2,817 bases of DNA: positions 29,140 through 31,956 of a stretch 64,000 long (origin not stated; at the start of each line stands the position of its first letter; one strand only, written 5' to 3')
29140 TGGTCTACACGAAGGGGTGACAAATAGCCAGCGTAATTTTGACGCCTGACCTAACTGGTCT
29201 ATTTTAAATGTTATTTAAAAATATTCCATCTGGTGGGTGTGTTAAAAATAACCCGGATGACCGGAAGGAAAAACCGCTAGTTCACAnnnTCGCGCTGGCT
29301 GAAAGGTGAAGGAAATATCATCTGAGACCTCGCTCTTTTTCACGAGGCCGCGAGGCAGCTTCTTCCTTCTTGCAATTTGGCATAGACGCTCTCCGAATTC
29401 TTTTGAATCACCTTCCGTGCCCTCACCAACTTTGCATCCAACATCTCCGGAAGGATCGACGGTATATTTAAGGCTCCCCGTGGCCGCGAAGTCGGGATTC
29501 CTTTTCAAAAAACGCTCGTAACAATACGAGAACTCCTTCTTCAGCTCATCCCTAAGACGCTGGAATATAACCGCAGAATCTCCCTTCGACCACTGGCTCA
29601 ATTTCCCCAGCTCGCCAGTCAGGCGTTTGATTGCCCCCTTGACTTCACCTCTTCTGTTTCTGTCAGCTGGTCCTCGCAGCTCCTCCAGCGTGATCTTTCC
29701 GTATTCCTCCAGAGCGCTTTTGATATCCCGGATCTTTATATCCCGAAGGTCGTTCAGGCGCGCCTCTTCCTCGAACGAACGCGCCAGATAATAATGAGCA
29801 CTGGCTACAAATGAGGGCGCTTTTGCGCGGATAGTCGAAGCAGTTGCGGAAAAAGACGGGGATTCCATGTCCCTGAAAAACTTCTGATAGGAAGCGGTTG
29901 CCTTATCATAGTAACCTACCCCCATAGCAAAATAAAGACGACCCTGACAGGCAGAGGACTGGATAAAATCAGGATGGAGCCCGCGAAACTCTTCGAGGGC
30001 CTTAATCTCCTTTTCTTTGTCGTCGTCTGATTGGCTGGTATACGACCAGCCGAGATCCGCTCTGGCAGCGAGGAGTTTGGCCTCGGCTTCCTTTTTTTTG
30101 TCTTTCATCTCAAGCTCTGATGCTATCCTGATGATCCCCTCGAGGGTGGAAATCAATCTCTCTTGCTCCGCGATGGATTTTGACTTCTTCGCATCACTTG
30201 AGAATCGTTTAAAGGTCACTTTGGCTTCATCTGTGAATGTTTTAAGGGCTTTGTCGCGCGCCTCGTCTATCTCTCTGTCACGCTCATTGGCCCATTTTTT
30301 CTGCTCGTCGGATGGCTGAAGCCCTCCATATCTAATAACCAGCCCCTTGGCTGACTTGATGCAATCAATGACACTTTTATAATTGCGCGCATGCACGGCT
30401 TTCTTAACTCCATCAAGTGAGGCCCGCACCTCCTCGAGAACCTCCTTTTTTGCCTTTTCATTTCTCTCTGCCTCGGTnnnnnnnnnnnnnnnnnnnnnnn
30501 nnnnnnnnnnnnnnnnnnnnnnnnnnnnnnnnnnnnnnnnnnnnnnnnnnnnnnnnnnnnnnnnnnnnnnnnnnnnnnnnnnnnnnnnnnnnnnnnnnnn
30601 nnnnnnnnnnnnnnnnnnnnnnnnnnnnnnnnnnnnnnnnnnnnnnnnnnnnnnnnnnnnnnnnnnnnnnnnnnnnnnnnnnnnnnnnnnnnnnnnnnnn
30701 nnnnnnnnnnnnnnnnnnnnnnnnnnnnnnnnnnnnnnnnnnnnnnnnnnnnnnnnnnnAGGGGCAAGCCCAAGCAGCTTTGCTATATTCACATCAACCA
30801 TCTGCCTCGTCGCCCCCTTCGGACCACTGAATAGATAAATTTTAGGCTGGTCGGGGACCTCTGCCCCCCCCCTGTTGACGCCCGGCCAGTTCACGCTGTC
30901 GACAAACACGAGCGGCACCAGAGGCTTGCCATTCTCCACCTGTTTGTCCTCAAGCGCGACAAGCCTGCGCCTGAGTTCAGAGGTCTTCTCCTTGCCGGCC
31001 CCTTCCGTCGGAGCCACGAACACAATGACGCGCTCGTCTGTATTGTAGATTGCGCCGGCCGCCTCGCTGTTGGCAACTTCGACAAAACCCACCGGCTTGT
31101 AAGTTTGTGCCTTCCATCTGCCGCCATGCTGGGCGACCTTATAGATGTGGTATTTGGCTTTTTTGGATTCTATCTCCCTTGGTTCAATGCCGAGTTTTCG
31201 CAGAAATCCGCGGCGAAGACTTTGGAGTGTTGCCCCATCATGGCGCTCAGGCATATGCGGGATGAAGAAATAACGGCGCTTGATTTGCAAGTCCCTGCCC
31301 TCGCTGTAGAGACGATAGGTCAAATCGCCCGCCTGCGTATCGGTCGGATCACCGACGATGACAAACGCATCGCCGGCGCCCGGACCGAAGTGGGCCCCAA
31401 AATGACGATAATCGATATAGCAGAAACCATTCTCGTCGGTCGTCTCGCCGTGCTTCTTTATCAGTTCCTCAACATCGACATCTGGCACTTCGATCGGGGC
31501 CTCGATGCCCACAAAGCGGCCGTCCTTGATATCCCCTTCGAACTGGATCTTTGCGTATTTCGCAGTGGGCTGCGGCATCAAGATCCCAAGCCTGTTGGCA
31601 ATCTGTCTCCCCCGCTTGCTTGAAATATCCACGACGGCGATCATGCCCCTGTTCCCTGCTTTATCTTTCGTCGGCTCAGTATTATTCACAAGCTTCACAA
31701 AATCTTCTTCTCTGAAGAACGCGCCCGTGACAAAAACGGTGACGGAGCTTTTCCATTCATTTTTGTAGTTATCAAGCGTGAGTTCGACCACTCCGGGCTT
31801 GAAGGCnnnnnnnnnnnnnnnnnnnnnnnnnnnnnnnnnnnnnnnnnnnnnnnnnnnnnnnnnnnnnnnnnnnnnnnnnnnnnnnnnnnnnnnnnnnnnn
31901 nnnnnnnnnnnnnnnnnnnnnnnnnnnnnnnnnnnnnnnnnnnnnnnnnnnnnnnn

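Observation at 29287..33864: Giant 1525-aa protein of unknown function with duplicated modules and a 110-aa polyproline linker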

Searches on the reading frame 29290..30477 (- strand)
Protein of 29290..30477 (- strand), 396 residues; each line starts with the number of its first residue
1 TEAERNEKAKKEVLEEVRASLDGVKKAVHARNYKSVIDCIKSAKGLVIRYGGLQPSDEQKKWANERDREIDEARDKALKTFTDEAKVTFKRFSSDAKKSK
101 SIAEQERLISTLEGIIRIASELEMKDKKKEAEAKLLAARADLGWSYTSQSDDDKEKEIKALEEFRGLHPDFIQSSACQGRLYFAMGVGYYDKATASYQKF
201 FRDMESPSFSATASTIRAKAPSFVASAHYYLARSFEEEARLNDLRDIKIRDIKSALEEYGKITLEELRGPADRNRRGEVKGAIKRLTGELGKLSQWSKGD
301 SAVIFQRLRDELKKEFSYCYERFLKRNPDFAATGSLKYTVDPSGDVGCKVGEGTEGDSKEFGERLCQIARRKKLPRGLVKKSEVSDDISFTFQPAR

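Call 11: find_homologous_proteins(query=window:29290-30477:-)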
Query window:29290-30477:-: 8000 candidates shared short words with the query, none scored E <= 0.001.

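Call 71: predict_structure(protein=window:29290-30477:-)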
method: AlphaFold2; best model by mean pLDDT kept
length: 396 residues; sequences in the alignment: 1
mean_pLDDT: 56.4   pTM: 0.37
mean pLDDT of the five models: 56.4, 56.0, 53.3, 52.3, 45.0
residues with pLDDT >= 90: 23; 70-90: 111; 50-70: 77; < 50: 185
segments of 3 or more residues with pLDDT < 50: 95-99, 142-271, 273-309, 375-380
pLDDT, mean of each block of 10 residues (from residue 1): 79 90 89 86 88 76 89 87 73 49 65 75 75 62 42 44 39 32 31 31 34 33 29 29 31 37 41 46 40 30 41 52 56 70 74 75 71 51 59 53
secondary structure, 60 per line:
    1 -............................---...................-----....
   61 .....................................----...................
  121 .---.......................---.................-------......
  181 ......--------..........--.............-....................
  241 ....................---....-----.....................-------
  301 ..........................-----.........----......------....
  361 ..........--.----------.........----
elements in order: H2-29 H33-51 H57-97 H102-121 H125-147 H151-167 H175-186 H195-204 H207-219 H221-260 H264-267 H273-293 H301-326 E332-340 E345-350 H357-370 E384-392

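Call 73: fold_search(model_id=the predicted structure, library=pdb)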
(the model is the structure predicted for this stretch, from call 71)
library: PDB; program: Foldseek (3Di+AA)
matches with E <= 10: 739; with E <= 0.001: 0
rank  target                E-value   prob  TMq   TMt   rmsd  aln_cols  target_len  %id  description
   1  5cwn                  2.1e-02  0.89  0.13  0.23  15.3       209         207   16  Crystal structure of de novo designed helical repeat protein DHR71 (released 2015-12-16)
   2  6e9z_A                2.7e-02  0.94  0.17  0.27  19.1       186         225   17  DHF119 filament (released 2018-11-21)
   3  7v1l_B                2.9e-02  0.57  0.12  0.21  19.4       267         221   17  Structure of sNASP core in complex with H3 alpha3 helix peptide (released 2022-04-20)
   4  7v1k                  4.2e-02  0.54  0.13  0.21  19.7       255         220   15  Apo structure of sNASP core (released 2022-04-20)
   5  6e9t_A                4.6e-02  0.96  0.19  0.30  19.0       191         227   18  DHF58 filament (released 2018-11-21)
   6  8f6q_A                5.8e-02  0.87  0.16  0.28  13.2       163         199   15  CryoEM structure of designed modular protein oligomer C8-71 (released 2023-11-29)
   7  8qdv_E                6.8e-02  0.38  0.11  0.16  14.8       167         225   14  Structure of 14-3-3 zeta delta C with the bivalent tau-pS214-pS324 peptide (released 2024-09-11)
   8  9pff_L                7.5e-02  0.25  0.13  0.17  17.9       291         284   13  Min22bin20S complex (NSF-alphaSNAP-2:2 syntaxin-1a H3:SNAP-25 SN1), non-hydrolyzing, class 27 (released 2025-08-06)
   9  6e9y_A                8.8e-02  0.77  0.15  0.24  17.7       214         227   14  DHF38 filament (released 2018-11-21)
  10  6s9k_A                8.8e-02  0.33  0.10  0.16  15.2       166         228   13  Structure of 14-3-3 gamma in complex with caspase-2 peptide containing 14-3-3 binding motif Ser139 and NLS (released 2020-01-22)
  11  7v6p                  9.3e-02  0.35  0.13  0.20  20.4       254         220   16  Crystal structure of human sNASP TPR domain (released 2021-12-29)
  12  6zbt_B                9.3e-02  0.35  0.11  0.17  14.9       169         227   15  Structure of 14-3-3 gamma in complex with Nedd4-2 14-3-3 binding motif Ser342 (released 2021-07-21)
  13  8rrk_A                1.0e-01  0.82  0.18  0.28  13.6       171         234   15  14-3-3 sigma complexed with an optimized phosphopeptide (released 2025-02-12)
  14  6fnb_B                1.0e-01  0.80  0.18  0.28  13.7       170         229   16  Mono- and bivalent 14-3-3 inhibitors for characterizing supramolecular lysine-PEG interactions in proteins (released 2018-07-04)
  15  6gkf_H                1.0e-01  0.63  0.16  0.26  13.2       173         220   17  Structure of 14-3-3 gamma in complex with caspase-2 14-3-3 binding motif Ser139 (released 2018-10-17)
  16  7zc8_A                1.1e-01  0.96  0.13  0.46   3.6        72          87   17  Crystal structure of the C-terminal domain of FusB, a TonB homologue (released 2022-08-17)
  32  6sly_MODEL_1_A        1.5e-01  0.93  0.13  0.38   4.1        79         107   14  NMR solution structure of Helicobacter pylori TonB-CTD (residues 179-285) (released 2020-03-25)
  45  7zc8_B                1.9e-01  0.91  0.13  0.47   3.6        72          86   17  Crystal structure of the C-terminal domain of FusB, a TonB homologue (released 2022-08-17)
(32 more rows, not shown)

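Call 90: find_related_loci(query=window:29290-30477:-, collection=metagenome_contigs, flank=10000)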
Query window:29290-30477:- (396 aa) in metagenome_contigs; peptide patterns used: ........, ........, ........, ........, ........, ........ (x = any residue, [..] = any of these).
237 stretches matched a pattern, but none encodes a relative of the query by tblastn (E <= 1e-3).

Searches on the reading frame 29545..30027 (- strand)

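Call 60: search_protein_families(library=pfam, proteins=[window:29545-30027:-], max_evalue=10)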
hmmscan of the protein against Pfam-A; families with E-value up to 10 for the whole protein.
window:29545-30027:- (161 aa): 1 family
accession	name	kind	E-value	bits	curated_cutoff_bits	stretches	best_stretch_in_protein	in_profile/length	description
PF13154.11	DUF3991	-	0.042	14.7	24.5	0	108-132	38-62/74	Protein of unknown function (DUF3991)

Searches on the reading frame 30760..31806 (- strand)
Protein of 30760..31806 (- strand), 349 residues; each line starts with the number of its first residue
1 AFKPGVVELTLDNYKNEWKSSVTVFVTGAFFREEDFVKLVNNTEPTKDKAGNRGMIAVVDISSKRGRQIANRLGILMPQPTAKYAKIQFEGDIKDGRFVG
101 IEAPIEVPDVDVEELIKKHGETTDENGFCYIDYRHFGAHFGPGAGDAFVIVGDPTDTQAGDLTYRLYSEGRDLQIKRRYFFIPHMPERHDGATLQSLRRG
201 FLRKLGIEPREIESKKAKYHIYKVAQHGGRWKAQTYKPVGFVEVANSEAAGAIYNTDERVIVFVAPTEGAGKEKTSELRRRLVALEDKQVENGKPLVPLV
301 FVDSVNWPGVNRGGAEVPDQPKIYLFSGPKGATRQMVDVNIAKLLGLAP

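Call 48: find_homologous_proteins(query=A1, max_evalue=0.001)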
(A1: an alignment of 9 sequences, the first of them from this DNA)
Query A1 (9 sequences): 8000 candidates shared short words with the query, none scored E <= 0.001.

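Call 49: predict_structure(alignment_id=A1)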
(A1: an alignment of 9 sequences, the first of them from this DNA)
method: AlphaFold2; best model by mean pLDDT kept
length: 349 residues; sequences in the alignment: 9
mean_pLDDT: 84.6   pTM: 0.82
mean pLDDT of the five models: 84.6, 83.8, 81.8, 81.8, 79.2
residues with pLDDT >= 90: 105; 70-90: 209; 50-70: 34; < 50: 1
segments of 3 or more residues with pLDDT < 50: none
pLDDT, mean of each block of 10 residues (from residue 1): 89 87 86 82 83 87 87 85 86 84 72 88 88 91 92 88 90 91 74 78 91 80 92 92 88 88 89 89 71 71 89 80 89 83 58
secondary structure, 60 per line:
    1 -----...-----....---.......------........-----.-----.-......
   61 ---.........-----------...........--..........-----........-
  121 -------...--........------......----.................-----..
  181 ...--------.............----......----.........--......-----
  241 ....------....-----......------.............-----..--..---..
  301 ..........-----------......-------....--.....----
elements in order: E6-8 H14-17 E21-27 H34-41 E55-60 H64-72 E84-94 E97-106 H112-119 E128-130 H133-140 E147-152 H157-173 E179-183 H192-204 H209-214 E219-227 E230-235 E241-244 H251-254 E260-265 H272-284 E299-303 H304-310 E322-327 E335-338 H341-345
